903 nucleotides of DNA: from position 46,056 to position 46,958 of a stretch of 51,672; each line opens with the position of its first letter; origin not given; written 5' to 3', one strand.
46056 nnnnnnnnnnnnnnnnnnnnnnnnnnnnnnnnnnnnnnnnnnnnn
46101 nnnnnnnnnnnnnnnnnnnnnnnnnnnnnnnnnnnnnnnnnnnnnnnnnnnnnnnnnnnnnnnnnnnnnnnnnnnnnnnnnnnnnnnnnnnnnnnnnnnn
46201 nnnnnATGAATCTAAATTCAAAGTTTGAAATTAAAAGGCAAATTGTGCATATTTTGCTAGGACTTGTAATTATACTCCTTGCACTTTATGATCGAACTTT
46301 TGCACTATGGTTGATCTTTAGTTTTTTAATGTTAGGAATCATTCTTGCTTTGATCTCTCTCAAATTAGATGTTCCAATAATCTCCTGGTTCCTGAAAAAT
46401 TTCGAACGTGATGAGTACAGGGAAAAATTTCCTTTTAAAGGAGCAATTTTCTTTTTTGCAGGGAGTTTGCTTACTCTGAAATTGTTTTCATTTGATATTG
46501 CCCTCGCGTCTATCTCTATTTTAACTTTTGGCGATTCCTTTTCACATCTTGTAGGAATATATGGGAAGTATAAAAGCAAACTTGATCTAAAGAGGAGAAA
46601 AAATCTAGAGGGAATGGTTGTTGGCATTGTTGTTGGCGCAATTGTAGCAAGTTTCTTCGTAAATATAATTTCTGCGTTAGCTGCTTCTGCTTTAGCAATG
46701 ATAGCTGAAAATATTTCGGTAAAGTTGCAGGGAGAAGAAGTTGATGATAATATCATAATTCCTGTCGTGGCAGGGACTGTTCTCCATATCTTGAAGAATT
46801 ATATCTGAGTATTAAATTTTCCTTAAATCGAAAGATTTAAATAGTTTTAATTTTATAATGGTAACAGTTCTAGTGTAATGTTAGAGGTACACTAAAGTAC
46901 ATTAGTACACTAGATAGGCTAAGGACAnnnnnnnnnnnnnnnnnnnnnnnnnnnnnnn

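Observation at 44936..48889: Archaeosortase-family gene clustered with Dol-P recycling genes and a candidate C-terminally anchored S-layer-like substrate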

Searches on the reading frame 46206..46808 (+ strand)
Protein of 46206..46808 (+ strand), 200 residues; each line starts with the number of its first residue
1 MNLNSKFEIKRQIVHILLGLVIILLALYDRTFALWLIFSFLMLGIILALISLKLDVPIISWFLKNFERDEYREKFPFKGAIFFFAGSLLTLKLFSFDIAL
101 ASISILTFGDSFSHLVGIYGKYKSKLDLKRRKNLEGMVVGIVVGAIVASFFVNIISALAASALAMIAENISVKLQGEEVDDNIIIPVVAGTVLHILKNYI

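Call 3: search_protein_families(library=pfam, proteins=[window:46206-46808:+], max_evalue=1)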
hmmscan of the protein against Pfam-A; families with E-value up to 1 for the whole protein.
window:46206-46808:+ (200 aa): 1 family
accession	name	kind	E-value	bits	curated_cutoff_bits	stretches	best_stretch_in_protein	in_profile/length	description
PF06072.16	Herpes_US9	-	0.39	11.1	23.7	0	120-151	19-51/61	Alphaherpesvirus tegument protein US9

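Call 4: search_protein_families(library=ncbifam, proteins=[window:46206-46808:+], max_evalue=1)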
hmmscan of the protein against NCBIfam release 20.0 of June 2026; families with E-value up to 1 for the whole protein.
window:46206-46808:+ (200 aa): 0 families

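Call 14: find_homologous_proteins(query=window:46206-46808:+, max_evalue=0.001)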
Query window:46206-46808:+ (200 aa): 19 proteins with E <= 0.001 among 1465 candidates.
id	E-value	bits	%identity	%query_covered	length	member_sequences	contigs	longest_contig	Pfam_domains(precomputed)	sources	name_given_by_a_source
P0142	3.6e-117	407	100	100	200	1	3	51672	-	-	-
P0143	8.3e-62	226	56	97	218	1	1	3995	-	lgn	-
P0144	1.9e-59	219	59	97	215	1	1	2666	-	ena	-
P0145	5.3e-48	181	50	100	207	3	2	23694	-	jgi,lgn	-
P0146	6.2e-47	178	48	97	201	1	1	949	-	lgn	-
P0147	1.0e-46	177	47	97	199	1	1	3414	-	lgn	-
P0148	6.2e-46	175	48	97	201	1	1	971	-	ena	-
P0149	1.9e-45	173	47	95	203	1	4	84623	-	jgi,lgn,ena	-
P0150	1.1e-44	170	46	100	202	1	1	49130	-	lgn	-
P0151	8.1e-44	168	47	97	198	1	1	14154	-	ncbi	-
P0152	8.2e-44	168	49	95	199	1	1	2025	-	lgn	-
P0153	2.1e-41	160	46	98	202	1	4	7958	-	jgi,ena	-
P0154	8.7e-41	158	49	85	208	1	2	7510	-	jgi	jgi:dolichol kinase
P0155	1.7e-40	157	44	98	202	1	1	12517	-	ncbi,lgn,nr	ncbi:hypothetical protein HYX16_00470 [Candidatus Woesearchaeota archaeon]|nr:hypothetical protein [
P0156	3.1e-39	153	48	95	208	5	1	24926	-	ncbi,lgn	-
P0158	7.1e-34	135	41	96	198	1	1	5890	-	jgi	jgi:dolichol kinase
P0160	3.1e-26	110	50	68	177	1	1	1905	-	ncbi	-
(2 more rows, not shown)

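Call 26: find_encoding_contigs(protein=P0145, flank=8000, max_places=3)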
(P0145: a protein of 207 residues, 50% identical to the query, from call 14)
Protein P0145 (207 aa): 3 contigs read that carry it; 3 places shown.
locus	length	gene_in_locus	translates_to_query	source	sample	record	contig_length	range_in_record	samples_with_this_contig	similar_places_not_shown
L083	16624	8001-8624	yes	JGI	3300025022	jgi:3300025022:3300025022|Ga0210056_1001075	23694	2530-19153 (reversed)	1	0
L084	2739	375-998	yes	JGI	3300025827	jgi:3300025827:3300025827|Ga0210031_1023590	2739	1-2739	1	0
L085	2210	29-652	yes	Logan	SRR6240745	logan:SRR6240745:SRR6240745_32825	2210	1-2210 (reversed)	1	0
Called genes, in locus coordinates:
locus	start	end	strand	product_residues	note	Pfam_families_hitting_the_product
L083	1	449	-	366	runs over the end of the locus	PF00091:Tubulin, PF12327:FtsZ_C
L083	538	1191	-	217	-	PF00254:FKBP_C, PF22199:FKBP26_IF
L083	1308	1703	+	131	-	PF21485:IF5A-like_N, PF08207:EFP_N (faint)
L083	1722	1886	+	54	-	-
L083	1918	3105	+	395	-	PF02163:Peptidase_M50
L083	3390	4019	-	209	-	PF00149:Metallophos, PF12850:Metallophos_2, PF14582:Metallophos_3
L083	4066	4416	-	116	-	-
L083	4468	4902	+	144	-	-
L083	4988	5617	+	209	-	PF00687:Ribosomal_L1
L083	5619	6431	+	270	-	PF00466:Ribosomal_L10, PF17777:RL10P_insert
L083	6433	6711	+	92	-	-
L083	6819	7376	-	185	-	PF09721:Exosortase_EpsH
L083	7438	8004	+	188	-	PF14378:PAP2_3, PF01569:PAP2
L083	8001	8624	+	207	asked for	-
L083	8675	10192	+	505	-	PF00587:tRNA-synt_2b, PF03129:HGTP_anticodon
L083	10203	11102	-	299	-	PF01118:Semialdhyde_dh, PF22698:Semialdhyde_dhC_1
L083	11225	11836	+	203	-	PF00730:HhH-GPD, PF00633:HHH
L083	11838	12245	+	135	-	PF11969:DcpS_C, PF01230:HIT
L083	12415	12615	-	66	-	PF00833:Ribosomal_S17e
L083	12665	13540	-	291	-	-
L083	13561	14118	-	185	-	PF02778:tRNA_int_endo_N, PF01974:tRNA_int_endo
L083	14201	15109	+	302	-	PF23023:Anti-Pycsar_Apyc1, PF00753:Lactamase_B, PF12706:Lactamase_B_2 (weak)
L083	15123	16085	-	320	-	PF08271:Zn_Ribbon_TF, PF22109:Zn_ribbon_tTFIIB (faint), PF00382:TFIIB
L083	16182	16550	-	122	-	PF01201:Ribosomal_S8e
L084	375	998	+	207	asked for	-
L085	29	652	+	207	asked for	-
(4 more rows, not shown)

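Call 29: search_protein_families(library=pfam, alignment_id=A2, max_evalue=10)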
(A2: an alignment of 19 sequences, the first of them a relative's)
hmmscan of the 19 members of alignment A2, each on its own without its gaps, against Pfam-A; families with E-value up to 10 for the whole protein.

A. member 1, P0142 (200 aa): 3 families
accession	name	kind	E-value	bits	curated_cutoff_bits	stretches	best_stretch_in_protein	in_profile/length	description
PF06072.16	Herpes_US9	-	0.39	11.1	23.7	1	120-151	19-51/61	Alphaherpesvirus tegument protein US9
PF00335.26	Tetraspanin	-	5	7.1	32.1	0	15-50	57-92/225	Tetraspanin family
PF01529.25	DHHC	-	6.3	7.3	28.7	1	30-102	49-121/133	DHHC palmitoyltransferase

B. families by the number of members that match (of 19 scanned): 27 families (the first 25 are shown)
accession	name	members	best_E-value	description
PF01148.25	CTP_transf_1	6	0.0019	Cytidylyltransferase family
PF01769.21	MgtE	3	0.094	Divalent cation transporter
PF08507.15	COPI_assoc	2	0.0018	COPI associated protein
PF19733.4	DUF6223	2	0.051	Family of unknown function (DUF6223)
PF13515.12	FUSC_2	2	5.3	Fusaric acid resistance protein-like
PF01529.25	DHHC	2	6.3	DHHC palmitoyltransferase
PF24365.1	DUF7521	1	0.0093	Family of unknown function (DUF7521)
PF01757.29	Acyl_transf_3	1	0.016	Acyltransferase domain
PF04304.18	DUF454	1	0.045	Protein of unknown function (DUF454)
PF06897.17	DUF1269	1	0.047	Protein of unknown function (DUF1269)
PF25468.1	HEAT_HEATR5A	1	0.06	HEATR5A-like, HEAT repeats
PF18927.5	CrtO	1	0.12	Glycosyl-4,4'-diaponeurosporenoate acyltransferase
PF02925.21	gpD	1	0.2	Bacteriophage scaffolding protein D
PF20556.3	DUF6768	1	0.21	Family of unknown function (DUF6768)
PF06072.16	Herpes_US9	1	0.39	Alphaherpesvirus tegument protein US9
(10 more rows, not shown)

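Call 30: search_solved_structures(query=A2, max_evalue=10, show_alignments=2)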
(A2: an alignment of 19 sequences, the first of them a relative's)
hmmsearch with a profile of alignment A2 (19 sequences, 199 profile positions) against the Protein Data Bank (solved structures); distinct sequences matched with E-value up to 10: 0.

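Call 42: predict_structure(alignment_id=A2)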
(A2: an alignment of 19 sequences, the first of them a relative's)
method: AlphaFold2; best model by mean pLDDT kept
length: 200 residues; sequences in the alignment: 19
mean_pLDDT: 91.1   pTM: 0.88
mean pLDDT of the five models: 91.1, 91.1, 90.9, 89.9, 88.2
residues with pLDDT >= 90: 136; 70-90: 52; 50-70: 12; < 50: 0
segments of 3 or more residues with pLDDT < 50: none
pLDDT, mean of each block of 10 residues (from residue 1): 80 95 98 98 94 88 86 88 97 98 98 90 65 87 98 98 93 79 96 96
secondary structure, 60 per line:
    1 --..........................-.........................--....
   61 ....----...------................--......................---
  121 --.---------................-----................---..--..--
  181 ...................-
elements in order: H3-28 H30-54 H57-64 H78-93 H96-117 H134-148 H154-169 H181-199

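Call 46: fold_search(model_id=the predicted structure, library=pdb)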
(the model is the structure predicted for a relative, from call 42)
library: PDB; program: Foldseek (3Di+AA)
matches with E <= 10: 156; with E <= 0.001: 0
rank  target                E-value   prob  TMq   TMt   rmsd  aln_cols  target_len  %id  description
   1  5egi_A                3.6e-01  0.30  0.28  0.25  15.5       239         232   10  Structure of a Trimeric Intracellular Cation channel from C. elegans with bound Ca2+ (released 2016-10-05)
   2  8j7w_B                5.8e-01  0.12  0.19  0.15  17.3       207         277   16  Cryo-EM structure of hZnT7-Fab complex in zinc state 2, determined in heterogeneous conformations- one subunit in an i (released 2023-09-20)
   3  8xm6_B                1.1e+00  0.06  0.18  0.13  20.1       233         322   12  Cryo-EM structure of human ZnT1 WT, in the absence of zinc, determined in an outward-facing conformation (released 2024-10-30)
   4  9g95_A                1.4e+00  0.08  0.20  0.11  20.2       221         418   14  Lipid III flippase WzxE with NB10 nanobody in outward-facing conformation at 2.7552 A (released 2025-01-22)
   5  6sqg_E                1.8e+00  0.09  0.21  0.21  15.1       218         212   11  Crystal structure of viral rhodopsin OLPVRII (released 2019-11-06)
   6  8xma_B                1.8e+00  0.05  0.18  0.13  19.8       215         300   12  Cryo-EM structure of human ZnT1 WT, in the presence of zinc, determined in an outward-facing conformation (released 2024-10-30)
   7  5u09                  2.1e+00  0.07  0.20  0.11  16.6       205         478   12  High-resolution crystal structure of the human CB1 cannabinoid receptor (released 2016-12-07)
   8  8r98_A                2.2e+00  0.06  0.21  0.17  14.3       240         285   12  Crystal structure of the cryorhodopsin CryoR2 at pH 4.6, type B crystals, illuminated state (released 2024-12-11)
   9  8ikg_R                2.3e+00  0.06  0.21  0.16  18.0       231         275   12  Cryo-EM structure of human receptor with G proteins (released 2024-06-05)
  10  9lw1_A                2.3e+00  0.04  0.18  0.15  17.0       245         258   11  TMEM164-substrate (released 2026-01-07)
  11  7yu4                  2.5e+00  0.07  0.23  0.19  12.2       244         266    9  Human Lysophosphatidic Acid Receptor 1-Gi complex bound to ONO-0740556, focused on receptor (released 2022-10-05)
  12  5egi_B                2.6e+00  0.10  0.28  0.25  15.6       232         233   10  Structure of a Trimeric Intracellular Cation channel from C. elegans with bound Ca2+ (released 2016-10-05)
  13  5jrf                  2.6e+00  0.06  0.23  0.19  13.0       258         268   12  Crystal structure of the light-driven sodium pump KR2 bound with iodide ions (released 2017-05-31)
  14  4xtn_E                2.7e+00  0.06  0.22  0.19  12.9       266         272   11  Crystal structure of the light-driven sodium pump KR2 in the pentameric red form, pH 4.9 (released 2015-04-01)
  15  6yc2_D                2.8e+00  0.08  0.25  0.21  13.4       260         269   12  Crystal structure of the light-driven sodium pump KR2 in the pentameric form at room temperature, pH 8.0 (released 2020-04-08)
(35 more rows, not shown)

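Call 57: search_protein_representatives(alignment_id=A2)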
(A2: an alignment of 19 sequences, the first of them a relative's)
Query: 19 sequences, 199 profile positions. Proteins with E-value up to 0.001 (for the whole library): 5991; up to 1e-10: 2342; up to 1e-30: 447. The best 150 are listed.
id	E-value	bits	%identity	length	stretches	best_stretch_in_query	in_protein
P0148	5.0e-78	277.8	-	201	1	1-198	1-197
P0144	7.5e-75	267.4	-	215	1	6-197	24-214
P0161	5.9e-71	254.7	-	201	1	1-197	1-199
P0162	7.1e-69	247.9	-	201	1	1-198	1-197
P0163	1.5e-68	246.8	-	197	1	1-197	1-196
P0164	6.3e-63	228.5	-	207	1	5-197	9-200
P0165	6.5e-63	228.4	-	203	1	6-197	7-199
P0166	1.4e-62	227.3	-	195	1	6-197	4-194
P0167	2.1e-62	226.8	-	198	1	1-197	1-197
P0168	3.1e-62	226.2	-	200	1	4-198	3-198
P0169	3.4e-62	226.1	-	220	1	6-196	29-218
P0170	2.6e-61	223.2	-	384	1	5-197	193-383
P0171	2.7e-61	223.2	-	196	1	2-194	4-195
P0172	3.2e-61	222.9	-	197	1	6-197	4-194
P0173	4.3e-61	222.5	-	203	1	9-198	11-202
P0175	1.1e-60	221.2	-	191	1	6-196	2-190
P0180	9.1e-59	214.9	-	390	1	5-196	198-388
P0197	2.2e-56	207.1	-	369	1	3-195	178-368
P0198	2.7e-56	206.8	-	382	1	7-197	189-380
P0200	4.5e-56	206.1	-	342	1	4-193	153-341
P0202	5.9e-56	205.7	-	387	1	3-191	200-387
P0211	3.7e-55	203.1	-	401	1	4-194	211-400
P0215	5.1e-55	202.7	-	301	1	8-197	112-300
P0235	2.5e-53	197.1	-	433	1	3-194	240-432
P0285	3.7e-50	186.8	-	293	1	5-194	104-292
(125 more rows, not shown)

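Call 58: search_protein_families(library=pfam, proteins=[P0170, P0180, P0197, P0198, P0200, P0202, P0211, P0215, P0235, P0285], max_evalue=0.01)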
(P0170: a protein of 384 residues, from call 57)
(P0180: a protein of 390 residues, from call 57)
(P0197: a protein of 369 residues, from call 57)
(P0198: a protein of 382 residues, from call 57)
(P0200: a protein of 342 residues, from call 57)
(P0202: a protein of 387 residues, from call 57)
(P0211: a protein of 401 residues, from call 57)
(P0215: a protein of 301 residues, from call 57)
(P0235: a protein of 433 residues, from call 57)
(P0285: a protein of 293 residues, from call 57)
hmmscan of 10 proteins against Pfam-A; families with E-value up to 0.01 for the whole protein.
P0170 (384 aa): 2 families
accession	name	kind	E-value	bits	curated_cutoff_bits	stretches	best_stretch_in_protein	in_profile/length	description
PF01569.27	PAP2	-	8.3e-20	71.3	27.2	1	75-179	5-124/130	PAP2 superfamily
PF14378.12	PAP2_3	-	4.1e-09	37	27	1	31-172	21-187/190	PAP2 superfamily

P0180 (390 aa): 2 families
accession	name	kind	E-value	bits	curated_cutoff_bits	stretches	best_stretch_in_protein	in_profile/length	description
PF01569.27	PAP2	-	1.3e-16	60.9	27.2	1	76-182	6-127/130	PAP2 superfamily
PF14378.12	PAP2_3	-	1.6e-06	28.5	27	1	31-172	21-187/190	PAP2 superfamily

P0197 (369 aa): 2 families
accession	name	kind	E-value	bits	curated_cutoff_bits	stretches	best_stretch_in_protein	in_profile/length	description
PF01569.27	PAP2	-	4.7e-11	43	27.2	1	68-168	5-121/130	PAP2 superfamily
PF14378.12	PAP2_3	-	0.0047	17.2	27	0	106-163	125-186/190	PAP2 superfamily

P0198 (382 aa): 2 families
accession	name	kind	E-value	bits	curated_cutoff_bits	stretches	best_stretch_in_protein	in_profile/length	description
PF01569.27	PAP2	-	4e-19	69.1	27.2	1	74-179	4-125/130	PAP2 superfamily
PF14378.12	PAP2_3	-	2.1e-07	31.4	27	1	109-169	123-185/190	PAP2 superfamily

P0200 (342 aa): 2 families
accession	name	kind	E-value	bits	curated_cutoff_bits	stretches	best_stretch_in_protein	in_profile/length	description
PF01569.27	PAP2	-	2.9e-18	66.3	27.2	1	32-136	5-123/130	PAP2 superfamily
PF14378.12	PAP2_3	-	1.2e-06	28.9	27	1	67-127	122-184/190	PAP2 superfamily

P0202 (387 aa): 1 family
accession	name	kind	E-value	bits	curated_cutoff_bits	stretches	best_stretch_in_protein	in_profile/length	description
PF01569.27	PAP2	-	2.1e-16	60.3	27.2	1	74-180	2-119/130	PAP2 superfamily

P0211 (401 aa): 2 families
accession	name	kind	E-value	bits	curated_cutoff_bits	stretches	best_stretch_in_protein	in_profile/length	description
PF01569.27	PAP2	-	2.1e-18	66.8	27.2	1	85-193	4-122/130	PAP2 superfamily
PF14378.12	PAP2_3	-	8.9e-11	42.4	27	1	123-189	122-188/190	PAP2 superfamily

P0215 (301 aa): 2 families
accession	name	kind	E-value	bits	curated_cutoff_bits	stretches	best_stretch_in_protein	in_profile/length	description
PF01569.27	PAP2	-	8.4e-18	64.8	27.2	1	1-102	9-126/130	PAP2 superfamily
PF14378.12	PAP2_3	-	7.2e-09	36.2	27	1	33-93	125-187/190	PAP2 superfamily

P0235 (433 aa): 1 family
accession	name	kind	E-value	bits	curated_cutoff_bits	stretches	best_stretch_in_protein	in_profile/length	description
PF01569.27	PAP2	-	6.4e-20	71.7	27.2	1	93-224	5-124/130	PAP2 superfamily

P0285 (293 aa): 2 families
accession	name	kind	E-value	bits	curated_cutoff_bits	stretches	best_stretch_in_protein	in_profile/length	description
PF01569.27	PAP2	-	1.1e-10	41.7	27.2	1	3-90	26-127/130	PAP2 superfamily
PF14378.12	PAP2_3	-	6.8e-07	29.7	27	1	20-81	125-188/190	PAP2 superfamily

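Call 60: search_protein_families(library=ncbifam, alignment_id=A2, max_evalue=10)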
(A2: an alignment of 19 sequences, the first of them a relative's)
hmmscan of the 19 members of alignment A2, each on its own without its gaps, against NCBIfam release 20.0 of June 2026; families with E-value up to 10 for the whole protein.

A. member 1, P0142 (200 aa): 0 families

B. families by the number of members that match (of 19 scanned): 14 families
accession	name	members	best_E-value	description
NF007984.0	PRK10712.1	2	0.09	PTS fructose transporter subunit IIBC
NF002791.0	PRK02913.1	1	0.02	DUF986 family protein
NF008406.0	PRK11212.1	1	0.026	7-cyano-7-deazaguanine/7-aminomethyl-7-deazaguanine transporter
TIGR02209.1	ftsL_broad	1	0.077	cell division protein FtsL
NF038346.1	FtsX_actino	1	0.75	permease-like cell division protein FtsX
NF011326.0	PRK14740.1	1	0.89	K(+)-transporting ATPase subunit F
NF002796.0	PRK02935.1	1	1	hypothetical protein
NF042935.1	SCO6880_fam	1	1.3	SCO6880 family protein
NF049924.1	PTSGlctlSorbSrlE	1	3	PTS glucitol/sorbitol transporter subunit IIB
NF009246.0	PRK12599.1-5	1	4.4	putative monovalent cation/H+ antiporter subunit F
NF045962.1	MAG2810_fam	1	6.5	MAG2810 family protein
TIGR02908.1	CoxD_Bacillus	1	6.7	cytochrome c oxidase subunit IVB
TIGR04104.1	cxxc_20_cxxc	1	7.5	TIGR04104 family putative zinc finger protein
NF033608.1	type_I_tox_Fst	1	8.1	type I toxin-antitoxin system Fst family toxin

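Call 63: list_cluster_members(proteins=[P0154, P0158, P0161, P0165, P0170, P0180, P0198, P0211, P0235, P0175])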
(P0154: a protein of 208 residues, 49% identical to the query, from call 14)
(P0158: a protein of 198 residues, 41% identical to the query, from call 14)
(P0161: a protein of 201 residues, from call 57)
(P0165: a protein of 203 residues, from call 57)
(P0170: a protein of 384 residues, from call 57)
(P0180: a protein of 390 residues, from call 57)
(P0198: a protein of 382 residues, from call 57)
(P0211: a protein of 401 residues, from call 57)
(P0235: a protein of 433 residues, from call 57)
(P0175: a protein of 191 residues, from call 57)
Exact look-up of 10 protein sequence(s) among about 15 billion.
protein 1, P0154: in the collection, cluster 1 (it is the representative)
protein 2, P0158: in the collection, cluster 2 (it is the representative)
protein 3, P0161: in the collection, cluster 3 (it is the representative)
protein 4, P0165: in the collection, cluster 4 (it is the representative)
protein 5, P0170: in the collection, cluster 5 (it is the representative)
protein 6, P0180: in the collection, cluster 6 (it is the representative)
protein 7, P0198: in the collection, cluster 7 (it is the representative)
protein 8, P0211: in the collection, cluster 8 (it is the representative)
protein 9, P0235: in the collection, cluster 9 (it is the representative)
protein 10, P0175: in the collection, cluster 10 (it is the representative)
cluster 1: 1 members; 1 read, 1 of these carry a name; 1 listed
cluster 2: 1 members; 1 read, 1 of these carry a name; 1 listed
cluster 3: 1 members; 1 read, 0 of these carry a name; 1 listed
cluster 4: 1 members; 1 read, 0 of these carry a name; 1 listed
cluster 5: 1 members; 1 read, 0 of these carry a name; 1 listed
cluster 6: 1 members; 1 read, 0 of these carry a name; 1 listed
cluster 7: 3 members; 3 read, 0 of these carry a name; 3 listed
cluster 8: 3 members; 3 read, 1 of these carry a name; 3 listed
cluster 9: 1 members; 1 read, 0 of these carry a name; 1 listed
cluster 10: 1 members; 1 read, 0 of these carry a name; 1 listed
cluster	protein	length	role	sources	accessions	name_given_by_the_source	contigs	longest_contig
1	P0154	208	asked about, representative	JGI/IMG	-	dolichol kinase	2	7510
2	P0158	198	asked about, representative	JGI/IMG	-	dolichol kinase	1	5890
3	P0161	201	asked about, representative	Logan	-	-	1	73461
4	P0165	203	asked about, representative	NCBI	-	-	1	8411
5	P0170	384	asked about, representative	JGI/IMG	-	-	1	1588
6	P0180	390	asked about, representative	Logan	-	-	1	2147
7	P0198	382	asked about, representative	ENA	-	-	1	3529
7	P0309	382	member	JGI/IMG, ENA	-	-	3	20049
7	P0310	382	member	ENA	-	-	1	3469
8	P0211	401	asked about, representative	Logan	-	-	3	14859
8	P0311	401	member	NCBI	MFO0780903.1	MAG: phosphatase PAP2 family protein [Candidatus Gracilibacteria bacterium]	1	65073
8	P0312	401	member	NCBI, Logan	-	-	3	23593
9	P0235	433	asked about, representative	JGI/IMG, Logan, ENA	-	-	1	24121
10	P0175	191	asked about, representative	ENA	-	-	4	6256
